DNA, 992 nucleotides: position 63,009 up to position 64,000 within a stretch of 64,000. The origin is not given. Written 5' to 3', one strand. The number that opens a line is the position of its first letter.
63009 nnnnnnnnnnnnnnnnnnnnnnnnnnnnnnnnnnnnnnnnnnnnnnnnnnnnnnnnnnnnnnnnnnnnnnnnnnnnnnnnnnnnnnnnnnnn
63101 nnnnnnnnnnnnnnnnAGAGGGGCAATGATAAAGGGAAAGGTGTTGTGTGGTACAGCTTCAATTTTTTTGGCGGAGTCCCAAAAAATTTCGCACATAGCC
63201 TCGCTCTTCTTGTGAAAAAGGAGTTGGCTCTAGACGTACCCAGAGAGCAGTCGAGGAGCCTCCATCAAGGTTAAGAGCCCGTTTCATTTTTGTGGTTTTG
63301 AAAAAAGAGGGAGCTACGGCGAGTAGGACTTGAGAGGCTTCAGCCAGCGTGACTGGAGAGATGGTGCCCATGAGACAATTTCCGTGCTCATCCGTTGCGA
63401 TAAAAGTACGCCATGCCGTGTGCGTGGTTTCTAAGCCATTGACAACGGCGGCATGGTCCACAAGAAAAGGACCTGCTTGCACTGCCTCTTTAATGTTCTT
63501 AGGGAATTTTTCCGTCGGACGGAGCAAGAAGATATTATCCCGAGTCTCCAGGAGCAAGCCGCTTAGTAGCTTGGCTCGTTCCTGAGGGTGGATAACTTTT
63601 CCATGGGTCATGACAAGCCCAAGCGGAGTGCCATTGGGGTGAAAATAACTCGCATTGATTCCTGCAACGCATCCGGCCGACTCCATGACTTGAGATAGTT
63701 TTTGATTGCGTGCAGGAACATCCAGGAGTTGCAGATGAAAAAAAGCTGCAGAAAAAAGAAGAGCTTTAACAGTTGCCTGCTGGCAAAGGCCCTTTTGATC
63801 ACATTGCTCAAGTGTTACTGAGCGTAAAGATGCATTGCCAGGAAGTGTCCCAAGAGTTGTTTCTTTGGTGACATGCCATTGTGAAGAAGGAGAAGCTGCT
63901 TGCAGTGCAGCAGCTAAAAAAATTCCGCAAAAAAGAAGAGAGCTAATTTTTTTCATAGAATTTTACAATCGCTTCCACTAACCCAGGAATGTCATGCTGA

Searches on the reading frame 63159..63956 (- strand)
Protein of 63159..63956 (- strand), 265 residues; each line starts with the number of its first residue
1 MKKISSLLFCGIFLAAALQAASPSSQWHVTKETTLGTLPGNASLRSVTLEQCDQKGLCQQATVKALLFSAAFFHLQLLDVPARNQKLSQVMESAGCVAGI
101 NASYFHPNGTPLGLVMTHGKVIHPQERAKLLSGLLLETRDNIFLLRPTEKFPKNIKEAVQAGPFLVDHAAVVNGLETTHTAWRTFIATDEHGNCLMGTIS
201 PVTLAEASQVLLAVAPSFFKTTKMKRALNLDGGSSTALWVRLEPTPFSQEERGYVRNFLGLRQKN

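Call 49: search_protein_families(library=pfam, proteins=[window:63159-63956:-], max_evalue=0.000001)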
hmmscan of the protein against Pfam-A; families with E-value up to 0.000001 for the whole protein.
window:63159-63956:- (265 aa): 1 family
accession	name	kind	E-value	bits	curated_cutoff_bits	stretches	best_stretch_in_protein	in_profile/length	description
PF09992.14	NAGPA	-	6.3e-22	79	25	1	95-260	2-167/169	Phosphodiester glycosidase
